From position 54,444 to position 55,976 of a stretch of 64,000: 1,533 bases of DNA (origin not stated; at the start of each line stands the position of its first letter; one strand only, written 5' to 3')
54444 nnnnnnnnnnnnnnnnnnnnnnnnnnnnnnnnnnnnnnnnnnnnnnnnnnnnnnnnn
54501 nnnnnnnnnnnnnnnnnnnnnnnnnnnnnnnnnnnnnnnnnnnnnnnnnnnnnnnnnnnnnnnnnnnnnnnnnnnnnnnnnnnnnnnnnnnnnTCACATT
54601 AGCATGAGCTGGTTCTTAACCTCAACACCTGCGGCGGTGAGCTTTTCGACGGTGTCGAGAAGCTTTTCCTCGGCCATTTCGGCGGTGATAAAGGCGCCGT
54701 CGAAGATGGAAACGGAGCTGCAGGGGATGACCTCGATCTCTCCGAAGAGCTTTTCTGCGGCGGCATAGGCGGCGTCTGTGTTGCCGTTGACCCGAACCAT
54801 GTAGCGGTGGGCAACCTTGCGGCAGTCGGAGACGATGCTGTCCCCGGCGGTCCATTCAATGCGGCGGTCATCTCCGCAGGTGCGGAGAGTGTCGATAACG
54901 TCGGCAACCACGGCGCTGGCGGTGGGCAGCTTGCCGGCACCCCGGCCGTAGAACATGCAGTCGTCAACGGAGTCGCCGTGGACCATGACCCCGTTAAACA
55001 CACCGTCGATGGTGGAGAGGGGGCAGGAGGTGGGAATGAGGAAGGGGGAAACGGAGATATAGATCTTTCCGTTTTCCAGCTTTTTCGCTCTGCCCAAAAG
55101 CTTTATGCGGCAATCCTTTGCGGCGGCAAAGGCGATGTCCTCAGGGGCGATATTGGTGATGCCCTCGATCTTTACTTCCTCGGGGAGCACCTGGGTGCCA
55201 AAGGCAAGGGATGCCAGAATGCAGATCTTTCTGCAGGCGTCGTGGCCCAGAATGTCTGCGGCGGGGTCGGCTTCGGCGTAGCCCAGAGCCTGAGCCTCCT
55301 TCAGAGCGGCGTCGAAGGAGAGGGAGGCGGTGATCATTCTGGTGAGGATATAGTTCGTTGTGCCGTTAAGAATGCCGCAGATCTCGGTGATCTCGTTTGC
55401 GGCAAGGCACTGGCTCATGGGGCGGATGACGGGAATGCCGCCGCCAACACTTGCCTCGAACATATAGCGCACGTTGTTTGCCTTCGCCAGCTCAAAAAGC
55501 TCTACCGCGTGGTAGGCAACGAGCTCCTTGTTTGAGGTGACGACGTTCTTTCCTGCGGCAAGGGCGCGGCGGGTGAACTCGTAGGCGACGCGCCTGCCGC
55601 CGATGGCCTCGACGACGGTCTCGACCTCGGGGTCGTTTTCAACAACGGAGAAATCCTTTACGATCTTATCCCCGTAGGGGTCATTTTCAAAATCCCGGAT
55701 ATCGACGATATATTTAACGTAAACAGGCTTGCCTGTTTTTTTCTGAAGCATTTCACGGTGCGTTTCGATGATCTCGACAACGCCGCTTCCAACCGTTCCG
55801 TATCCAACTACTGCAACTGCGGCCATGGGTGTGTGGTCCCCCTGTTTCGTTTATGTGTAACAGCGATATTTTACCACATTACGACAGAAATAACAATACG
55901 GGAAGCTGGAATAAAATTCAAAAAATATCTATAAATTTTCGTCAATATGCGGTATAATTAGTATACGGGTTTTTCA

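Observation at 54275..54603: Three tandem copies of a 115-bp module that folds into a compact three-way junction plus hairpin; every inter-copy substitution avoids the stems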

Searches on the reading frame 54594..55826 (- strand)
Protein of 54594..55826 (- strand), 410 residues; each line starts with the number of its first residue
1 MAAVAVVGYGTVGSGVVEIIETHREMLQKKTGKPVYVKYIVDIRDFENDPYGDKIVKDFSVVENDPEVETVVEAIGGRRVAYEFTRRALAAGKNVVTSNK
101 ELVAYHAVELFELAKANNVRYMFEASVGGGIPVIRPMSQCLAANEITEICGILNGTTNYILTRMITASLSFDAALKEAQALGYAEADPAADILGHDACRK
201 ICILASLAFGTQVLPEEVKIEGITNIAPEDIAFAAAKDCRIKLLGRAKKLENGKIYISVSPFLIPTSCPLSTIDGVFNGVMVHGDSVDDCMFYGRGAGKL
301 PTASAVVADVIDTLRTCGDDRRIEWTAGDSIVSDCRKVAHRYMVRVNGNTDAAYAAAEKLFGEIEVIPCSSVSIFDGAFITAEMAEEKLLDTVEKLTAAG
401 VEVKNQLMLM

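Call 12: search_protein_families(library=pfam, proteins=[window:54594-55826:-])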
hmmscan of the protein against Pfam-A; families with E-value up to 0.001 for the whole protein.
window:54594-55826:- (410 aa): 2 families
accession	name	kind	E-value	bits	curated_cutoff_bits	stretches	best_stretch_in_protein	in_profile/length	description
PF00742.24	Homoserine_dh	-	1.1e-64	217.9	22.9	1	132-311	1-173/173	Homoserine dehydrogenase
PF03447.22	NAD_binding_3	-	2.9e-13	51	24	1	8-124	1-116/116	Homoserine dehydrogenase, NAD binding domain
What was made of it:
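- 54594..55826 (-): hom (homoserine dehydrogenase, 410 aa). Its 3' end is fused to the first unit. Pfam PF00742 and PF03447 (call 12).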

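Call 13: find_encoding_contigs(protein=window:54597-55826:-, flank=10000, max_places=10)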
Protein window:54597-55826:- (410 aa): no gene with exactly this product is on record in the collection.

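Call 14: find_homologous_proteins(query=window:54597-55826:-, max_evalue=1e-50)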
Query window:54597-55826:- (410 aa): 8000 proteins with E <= 1e-50 among 8000 candidates; the best 120 are listed.
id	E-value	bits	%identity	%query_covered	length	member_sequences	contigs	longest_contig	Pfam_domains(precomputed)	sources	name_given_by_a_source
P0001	6.2e-235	797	89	100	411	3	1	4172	PF00742.25,PF03447.23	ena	-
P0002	2.5e-229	779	87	100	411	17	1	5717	PF00742.25,PF03447.23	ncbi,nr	ncbi:MAG: homoserine dehydrogenase [Oscillospiraceae bacterium]|nr:homoserine dehydrogenase [Oscillo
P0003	4.2e-222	755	83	100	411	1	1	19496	PF00742.25,PF03447.23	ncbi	-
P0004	4.1e-210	716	77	100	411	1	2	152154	PF00742.25,PF03447.23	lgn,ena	-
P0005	1.1e-209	714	77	100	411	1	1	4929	PF00742.25,PF03447.23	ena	-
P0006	7.1e-209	712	77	100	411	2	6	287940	PF00742.25,PF03447.23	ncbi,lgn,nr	ncbi:MAG: homoserine dehydrogenase [Clostridiales bacterium]|nr:homoserine dehydrogenase [Clostridia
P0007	8.1e-193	659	92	79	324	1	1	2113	PF00742.25,PF03447.23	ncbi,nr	ncbi:MAG: homoserine dehydrogenase, partial [Clostridia bacterium]|nr:homoserine dehydrogenase [Clos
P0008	4.4e-184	630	70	100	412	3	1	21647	PF00742.25,PF03447.23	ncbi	-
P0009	1.4e-168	579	92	70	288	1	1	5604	PF00742.25,PF03447.23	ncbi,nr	ncbi:MAG: homoserine dehydrogenase, partial [Clostridia bacterium]|nr:homoserine dehydrogenase [Clos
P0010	2.3e-167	575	66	100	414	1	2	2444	PF00742.25,PF03447.23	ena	-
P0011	6.4e-166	570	64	100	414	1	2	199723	PF00742.25,PF03447.23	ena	-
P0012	1.2e-165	569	64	100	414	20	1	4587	PF00742.25,PF03447.23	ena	-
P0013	1.3e-163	563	63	100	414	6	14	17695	PF00742.25,PF03447.23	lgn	-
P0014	1.4e-160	553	63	100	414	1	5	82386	PF00742.25,PF03447.23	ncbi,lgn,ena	-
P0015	5.3e-160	551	63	95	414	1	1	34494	PF00742.25,PF03447.23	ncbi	-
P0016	2.0e-158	546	63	100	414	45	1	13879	PF00742.25,PF03447.23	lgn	-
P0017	1.5e-156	539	61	100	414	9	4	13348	PF00742.25,PF03447.23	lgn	-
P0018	3.4e-156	538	61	100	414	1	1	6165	PF00742.25,PF03447.23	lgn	-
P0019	5.5e-156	538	60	100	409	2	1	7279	PF00742.25,PF03447.23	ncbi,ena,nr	ncbi:MAG: homoserine dehydrogenase [Clostridia bacterium]|nr:homoserine dehydrogenase [Clostridia ba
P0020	9.9e-153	527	60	100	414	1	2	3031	PF00742.25,PF03447.23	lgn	-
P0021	3.3e-151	522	59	100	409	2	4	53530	PF00742.25,PF03447.23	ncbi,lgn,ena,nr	ncbi:MAG: homoserine dehydrogenase [Clostridia bacterium]|nr:homoserine dehydrogenase [Clostridia ba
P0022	4.4e-150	518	58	100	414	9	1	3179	PF00742.25,PF03447.23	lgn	-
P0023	1.4e-149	517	58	100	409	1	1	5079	PF00742.25,PF03447.23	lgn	-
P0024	7.3e-148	511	55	88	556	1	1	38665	PF00742.25,PF03447.23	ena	-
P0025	5.1e-143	495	59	97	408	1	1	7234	PF00742.25,PF03447.23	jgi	-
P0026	2.8e-140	486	64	82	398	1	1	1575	PF00742.25,PF03447.23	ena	-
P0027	5.0e-139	482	56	97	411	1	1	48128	PF00742.25,PF03447.23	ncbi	-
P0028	9.6e-139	481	56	97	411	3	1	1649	PF00742.25,PF03447.23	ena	-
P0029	1.4e-138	480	56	97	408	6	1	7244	PF00742.25,PF03447.23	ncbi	-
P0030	1.9e-138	480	59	95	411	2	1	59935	PF00742.25,PF03447.23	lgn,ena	-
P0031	3.4e-138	479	55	100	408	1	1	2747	PF00742.25,PF03447.23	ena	-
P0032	6.7e-138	478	55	100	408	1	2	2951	PF00742.25,PF03447.23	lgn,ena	-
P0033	7.0e-138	478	55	100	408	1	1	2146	PF00742.25,PF03447.23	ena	-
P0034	2.3e-137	476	55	100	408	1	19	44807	PF00742.25,PF03447.23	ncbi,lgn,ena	-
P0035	2.8e-137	476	55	100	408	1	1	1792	PF00742.25,PF03447.23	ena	-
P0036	3.3e-137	476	55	100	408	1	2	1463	PF00742.25,PF03447.23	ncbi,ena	-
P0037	4.6e-137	475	56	97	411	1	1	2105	PF00742.25,PF03447.23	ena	-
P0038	7.7e-137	475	54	100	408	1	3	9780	PF00742.25,PF03447.23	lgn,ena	-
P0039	1.9e-135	470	54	100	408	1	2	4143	PF00742.25,PF03447.23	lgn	-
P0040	3.2e-135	469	57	97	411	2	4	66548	PF00742.25,PF03447.23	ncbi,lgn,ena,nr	ncbi:MAG: homoserine dehydrogenase [Oscillospiraceae bacterium]|nr:homoserine dehydrogenase [Oscillo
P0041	1.2e-134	467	57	97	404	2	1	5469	PF00742.25,PF03447.23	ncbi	-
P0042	1.4e-134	467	57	95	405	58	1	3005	PF00742.25,PF03447.23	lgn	-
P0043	2.3e-134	466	53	100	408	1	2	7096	PF00742.25,PF03447.23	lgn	-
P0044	2.5e-134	466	58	95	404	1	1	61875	PF00742.25,PF03447.23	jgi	-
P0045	2.6e-134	466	55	97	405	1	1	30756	PF00742.25,PF03447.23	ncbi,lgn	-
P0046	3.6e-134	466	57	98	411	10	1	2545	PF00742.25,PF03447.23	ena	-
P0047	1.3e-133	464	54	100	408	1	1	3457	PF00742.25,PF03447.23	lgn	-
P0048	1.8e-133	463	53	97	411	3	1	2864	PF00742.25,PF03447.23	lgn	-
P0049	2.9e-133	463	55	100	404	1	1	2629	PF00742.25,PF03447.23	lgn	-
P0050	5.0e-133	462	55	97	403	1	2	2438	PF00742.25,PF03447.23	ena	-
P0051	6.8e-133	462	54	100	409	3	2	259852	PF00742.25,PF03447.23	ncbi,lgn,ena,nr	ncbi:MAG: homoserine dehydrogenase [Clostridia bacterium]|nr:homoserine dehydrogenase [Clostridia ba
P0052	1.0e-132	461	57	96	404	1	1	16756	PF00742.25,PF03447.23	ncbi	-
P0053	1.4e-132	461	55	100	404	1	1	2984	PF00742.25,PF03447.23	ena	-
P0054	1.6e-132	460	55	95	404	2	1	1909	PF00742.25,PF03447.23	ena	-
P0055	1.7e-132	460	55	97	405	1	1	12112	PF00742.25,PF03447.23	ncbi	-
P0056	2.2e-132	460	55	98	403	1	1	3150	PF00742.25,PF03447.23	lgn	-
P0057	2.4e-132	460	55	96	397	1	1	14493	PF00742.25,PF03447.23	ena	-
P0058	2.6e-132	460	56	95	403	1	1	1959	PF00742.25,PF03447.23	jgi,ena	-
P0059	2.7e-132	460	56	98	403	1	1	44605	PF00742.25,PF03447.23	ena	-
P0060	3.4e-132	459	55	98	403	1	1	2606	PF00742.25,PF03447.23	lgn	-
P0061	3.6e-132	459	57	95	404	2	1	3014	PF00742.25,PF03447.23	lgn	-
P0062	4.3e-132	459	56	97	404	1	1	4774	PF00742.25,PF03447.23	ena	-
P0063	5.1e-132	459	56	95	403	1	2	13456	PF00742.25,PF03447.23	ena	-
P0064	7.2e-132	458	57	95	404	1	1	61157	PF00742.25,PF03447.23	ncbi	-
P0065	8.3e-132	458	55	100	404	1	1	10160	PF00742.25,PF03447.23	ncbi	-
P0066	9.6e-132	458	56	96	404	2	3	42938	PF00742.25,PF03447.23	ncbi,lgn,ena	-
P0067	1.1e-131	458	55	95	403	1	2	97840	PF00742.25,PF03447.23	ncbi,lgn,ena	-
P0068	1.2e-131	457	54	97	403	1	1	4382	PF00742.25,PF03447.23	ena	-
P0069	1.4e-131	457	53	100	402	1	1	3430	PF00742.25,PF03447.23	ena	-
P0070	1.5e-131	457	56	95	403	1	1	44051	PF00742.25,PF03447.23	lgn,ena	-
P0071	1.5e-131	457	57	94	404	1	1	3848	PF00742.25,PF03447.23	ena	-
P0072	2.1e-131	457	56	95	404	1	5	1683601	PF00742.25,PF03447.23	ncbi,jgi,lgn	ncbi:MAG: homoserine dehydrogenase [Oscillospiraceae bacterium]|jgi:homoserine dehydrogenase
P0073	3.0e-131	456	54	98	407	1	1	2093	PF00742.25,PF03447.23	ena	-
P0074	3.1e-131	456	55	95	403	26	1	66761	PF00742.25,PF03447.23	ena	-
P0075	3.1e-131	456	55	97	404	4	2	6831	PF00742.25,PF03447.23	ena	-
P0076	3.8e-131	456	54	97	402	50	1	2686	PF00742.25,PF03447.23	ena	-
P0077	4.4e-131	456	55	97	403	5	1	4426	PF00742.25,PF03447.23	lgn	-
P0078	4.5e-131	456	57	94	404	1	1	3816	PF00742.25,PF03447.23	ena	-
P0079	5.8e-131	455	54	97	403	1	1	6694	PF00742.25,PF03447.23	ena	-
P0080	7.2e-131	455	55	95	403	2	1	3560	PF00742.25,PF03447.23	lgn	-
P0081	8.1e-131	455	56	95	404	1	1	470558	PF00742.25,PF03447.23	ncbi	-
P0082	8.4e-131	455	54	94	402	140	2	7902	PF00742.25,PF03447.23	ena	-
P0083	1.1e-130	454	54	97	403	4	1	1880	PF00742.25,PF03447.23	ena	-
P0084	1.2e-130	454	53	97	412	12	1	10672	PF00742.25,PF03447.23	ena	-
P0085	1.3e-130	454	56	95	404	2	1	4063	PF00742.25,PF03447.23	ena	-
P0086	1.5e-130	454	56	94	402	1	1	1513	PF00742.25,PF03447.23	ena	-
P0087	1.5e-130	454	53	100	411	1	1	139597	PF00742.25,PF03447.23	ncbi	-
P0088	1.5e-130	454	56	96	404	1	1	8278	PF00742.25,PF03447.23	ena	-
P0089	1.7e-130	454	53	97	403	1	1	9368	PF00742.25,PF03447.23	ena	-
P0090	1.8e-130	454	52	98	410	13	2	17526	PF00742.25,PF03447.23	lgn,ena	-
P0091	1.9e-130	454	54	97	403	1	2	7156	PF00742.25,PF03447.23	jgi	-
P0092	2.3e-130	453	56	95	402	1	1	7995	PF00742.25,PF03447.23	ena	-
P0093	2.6e-130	453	55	96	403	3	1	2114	PF00742.25,PF03447.23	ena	-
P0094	3.8e-130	453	53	100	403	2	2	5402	PF00742.25,PF03447.23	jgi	-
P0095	4.0e-130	452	54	98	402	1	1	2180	PF00742.25,PF03447.23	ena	-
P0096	4.6e-130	452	54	98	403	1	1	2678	PF00742.25,PF03447.23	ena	-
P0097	4.8e-130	452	59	86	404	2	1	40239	PF00742.25,PF03447.23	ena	-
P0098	4.8e-130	452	55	95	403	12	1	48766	PF00742.25,PF03447.23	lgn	-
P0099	5.8e-130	452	51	100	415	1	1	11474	PF00742.25,PF03447.23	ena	-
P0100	5.9e-130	452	56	95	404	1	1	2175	PF00742.25,PF03447.23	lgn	-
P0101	6.6e-130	452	53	97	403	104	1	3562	PF00742.25,PF03447.23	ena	-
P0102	6.7e-130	452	55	97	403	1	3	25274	PF00742.25,PF03447.23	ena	-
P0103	6.9e-130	452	54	97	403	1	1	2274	PF00742.25,PF03447.23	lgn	-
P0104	7.2e-130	452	53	98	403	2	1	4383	PF00742.25,PF03447.23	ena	-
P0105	7.2e-130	452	53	98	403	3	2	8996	PF00742.25,PF03447.23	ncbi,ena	-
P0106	8.0e-130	451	54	100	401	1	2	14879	PF00742.25,PF03447.23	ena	-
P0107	8.1e-130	451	54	97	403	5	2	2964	PF00742.25,PF03447.23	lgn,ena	-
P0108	8.4e-130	451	55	97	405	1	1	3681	PF00742.25,PF03447.23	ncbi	-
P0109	8.5e-130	451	53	97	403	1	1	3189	PF00742.25,PF03447.23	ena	-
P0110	1.1e-129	451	58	87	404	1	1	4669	PF00742.25,PF03447.23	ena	-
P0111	1.1e-129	451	53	97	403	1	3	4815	PF00742.25,PF03447.23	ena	-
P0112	1.2e-129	451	53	97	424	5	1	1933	PF00742.25,PF03447.23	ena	-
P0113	1.2e-129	451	55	97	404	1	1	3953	PF00742.25,PF03447.23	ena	-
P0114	1.2e-129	451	55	93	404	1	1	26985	PF00742.25,PF03447.23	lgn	-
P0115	1.2e-129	451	53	97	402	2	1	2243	PF00742.25,PF03447.23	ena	-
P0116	1.4e-129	451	57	90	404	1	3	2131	PF00742.25,PF03447.23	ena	-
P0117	1.6e-129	451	53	100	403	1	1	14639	PF00742.25,PF03447.23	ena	-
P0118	1.8e-129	450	54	97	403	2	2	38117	PF00742.25,PF03447.23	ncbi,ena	-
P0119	1.9e-129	450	52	100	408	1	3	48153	PF00742.25,PF03447.23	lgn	-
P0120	1.9e-129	450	54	100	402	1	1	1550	PF00742.25,PF03447.23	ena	-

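Call 15: find_encoding_contigs(protein=P0001, flank=6000, max_places=4)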
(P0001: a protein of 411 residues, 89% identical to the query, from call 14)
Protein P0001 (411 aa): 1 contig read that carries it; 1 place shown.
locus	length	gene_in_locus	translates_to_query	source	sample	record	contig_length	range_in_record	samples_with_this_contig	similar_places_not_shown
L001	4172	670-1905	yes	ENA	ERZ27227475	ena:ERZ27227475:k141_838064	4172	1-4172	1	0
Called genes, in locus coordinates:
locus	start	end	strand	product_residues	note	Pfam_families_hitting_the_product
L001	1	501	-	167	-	?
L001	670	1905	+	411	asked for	PF03447:NAD_binding_3, PF00742:Homoserine_dh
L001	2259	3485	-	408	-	-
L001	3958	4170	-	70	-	?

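Call 16: find_encoding_contigs(protein=P0002, flank=6000, max_places=4)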
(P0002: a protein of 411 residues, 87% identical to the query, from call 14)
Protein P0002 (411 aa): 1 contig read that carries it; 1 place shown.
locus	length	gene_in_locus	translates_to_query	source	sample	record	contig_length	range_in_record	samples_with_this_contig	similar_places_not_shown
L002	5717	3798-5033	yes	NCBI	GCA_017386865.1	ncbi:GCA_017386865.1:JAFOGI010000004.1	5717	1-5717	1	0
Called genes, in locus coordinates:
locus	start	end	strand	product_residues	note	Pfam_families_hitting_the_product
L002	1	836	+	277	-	PF21537:DUF1980_C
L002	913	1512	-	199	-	PF00160:Pro_isomerase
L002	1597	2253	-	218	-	PF00657:Lipase_GDSL, PF13472:Lipase_GDSL_2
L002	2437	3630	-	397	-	PF01594:AI-2E_transport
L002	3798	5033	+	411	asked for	PF03447:NAD_binding_3, PF00742:Homoserine_dh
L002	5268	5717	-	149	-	PF08244:Glyco_hydro_32C, PF16346:GH32_BT1760-like_C (weak)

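Call 17: find_encoding_contigs(protein=P0003, flank=6000, max_places=4)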
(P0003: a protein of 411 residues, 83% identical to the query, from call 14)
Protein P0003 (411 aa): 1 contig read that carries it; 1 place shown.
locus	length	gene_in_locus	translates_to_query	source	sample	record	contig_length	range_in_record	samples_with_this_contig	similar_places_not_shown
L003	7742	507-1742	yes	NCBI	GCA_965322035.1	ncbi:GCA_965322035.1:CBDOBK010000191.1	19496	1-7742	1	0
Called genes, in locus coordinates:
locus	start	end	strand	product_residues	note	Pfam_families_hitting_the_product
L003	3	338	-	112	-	?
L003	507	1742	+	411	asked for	PF03447:NAD_binding_3, PF00742:Homoserine_dh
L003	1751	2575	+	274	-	PF13424:TPR_12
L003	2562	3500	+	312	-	PF13228:DUF4037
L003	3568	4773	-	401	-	-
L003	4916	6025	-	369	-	PF03600:CitMHS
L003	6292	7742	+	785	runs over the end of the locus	PF04023:FeoA, PF01926:MMR_HSR1, PF02421:FeoB_N, PF17910:FeoB_Cyto, PF07670:Gate, PF07664:FeoB_C, PF07670:Gate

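Call 23: find_encoding_contigs(protein=P0004, flank=4000, max_places=3)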
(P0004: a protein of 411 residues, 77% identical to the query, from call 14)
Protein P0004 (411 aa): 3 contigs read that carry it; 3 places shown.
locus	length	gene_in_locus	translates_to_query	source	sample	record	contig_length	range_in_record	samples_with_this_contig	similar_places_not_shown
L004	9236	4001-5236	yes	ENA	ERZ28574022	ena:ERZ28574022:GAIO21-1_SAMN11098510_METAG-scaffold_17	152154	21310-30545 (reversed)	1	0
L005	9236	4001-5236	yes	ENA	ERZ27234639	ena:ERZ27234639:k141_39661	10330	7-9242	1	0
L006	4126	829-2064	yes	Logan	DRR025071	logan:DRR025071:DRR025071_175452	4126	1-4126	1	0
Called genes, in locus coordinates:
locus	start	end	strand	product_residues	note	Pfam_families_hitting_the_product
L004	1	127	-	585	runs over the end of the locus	PF00005:ABC_tran, PF13304:AAA_21 (faint)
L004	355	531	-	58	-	-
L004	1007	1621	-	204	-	PF00160:Pro_isomerase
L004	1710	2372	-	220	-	PF00657:Lipase_GDSL (weak), PF13472:Lipase_GDSL_2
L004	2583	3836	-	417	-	PF01594:AI-2E_transport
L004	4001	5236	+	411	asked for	PF03447:NAD_binding_3, PF00742:Homoserine_dh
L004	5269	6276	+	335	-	PF01408:GFO_IDH_MocA, PF02894:GFO_IDH_MocA_C (weak), PF22725:GFO_IDH_MocA_C3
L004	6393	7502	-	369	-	PF03600:CitMHS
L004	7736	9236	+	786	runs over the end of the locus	PF04023:FeoA, PF01926:MMR_HSR1, PF02421:FeoB_N, PF17910:FeoB_Cyto, PF07670:Gate, PF07664:FeoB_C, PF07670:Gate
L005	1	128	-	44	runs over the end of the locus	?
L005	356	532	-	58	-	-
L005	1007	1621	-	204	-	PF00160:Pro_isomerase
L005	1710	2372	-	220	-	PF00657:Lipase_GDSL (weak), PF13472:Lipase_GDSL_2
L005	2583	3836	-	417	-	PF01594:AI-2E_transport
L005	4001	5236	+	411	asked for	PF03447:NAD_binding_3, PF00742:Homoserine_dh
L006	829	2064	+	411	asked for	PF03447:NAD_binding_3, PF00742:Homoserine_dh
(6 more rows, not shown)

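Call 24: find_encoding_contigs(protein=P0006, flank=4000, max_places=3)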
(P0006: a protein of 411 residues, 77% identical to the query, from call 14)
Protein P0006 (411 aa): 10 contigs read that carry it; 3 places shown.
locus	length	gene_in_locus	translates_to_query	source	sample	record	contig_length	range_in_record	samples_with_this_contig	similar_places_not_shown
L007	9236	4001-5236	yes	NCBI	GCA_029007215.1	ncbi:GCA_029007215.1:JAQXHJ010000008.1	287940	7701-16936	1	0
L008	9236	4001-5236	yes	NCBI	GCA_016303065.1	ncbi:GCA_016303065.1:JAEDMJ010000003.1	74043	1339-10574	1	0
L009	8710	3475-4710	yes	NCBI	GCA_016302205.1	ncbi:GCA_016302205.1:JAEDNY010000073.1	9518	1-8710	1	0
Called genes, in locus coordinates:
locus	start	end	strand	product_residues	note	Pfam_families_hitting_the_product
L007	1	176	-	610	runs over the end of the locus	PF00664:ABC_membrane (weak), PF00005:ABC_tran, PF13304:AAA_21 (faint)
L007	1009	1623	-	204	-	PF00160:Pro_isomerase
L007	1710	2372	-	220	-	PF00657:Lipase_GDSL (weak), PF13472:Lipase_GDSL_2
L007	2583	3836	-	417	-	PF01594:AI-2E_transport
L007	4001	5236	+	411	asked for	PF03447:NAD_binding_3, PF00742:Homoserine_dh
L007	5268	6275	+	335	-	PF01408:GFO_IDH_MocA, PF02894:GFO_IDH_MocA_C (weak), PF22725:GFO_IDH_MocA_C3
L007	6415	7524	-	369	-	PF03600:CitMHS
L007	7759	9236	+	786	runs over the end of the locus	PF04023:FeoA, PF01926:MMR_HSR1, PF02421:FeoB_N, PF17910:FeoB_Cyto, PF07670:Gate, PF07664:FeoB_C, PF07670:Gate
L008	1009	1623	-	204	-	PF00160:Pro_isomerase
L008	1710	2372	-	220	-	PF00657:Lipase_GDSL (weak), PF13472:Lipase_GDSL_2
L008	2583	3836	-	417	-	PF01594:AI-2E_transport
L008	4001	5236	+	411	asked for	PF03447:NAD_binding_3, PF00742:Homoserine_dh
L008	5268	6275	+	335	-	PF01408:GFO_IDH_MocA, PF02894:GFO_IDH_MocA_C (weak), PF22725:GFO_IDH_MocA_C3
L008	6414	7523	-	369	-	PF03600:CitMHS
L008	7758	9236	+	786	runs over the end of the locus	PF04023:FeoA, PF01926:MMR_HSR1, PF02421:FeoB_N, PF17910:FeoB_Cyto, PF07670:Gate, PF07664:FeoB_C, PF07670:Gate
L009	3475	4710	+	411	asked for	PF03447:NAD_binding_3, PF00742:Homoserine_dh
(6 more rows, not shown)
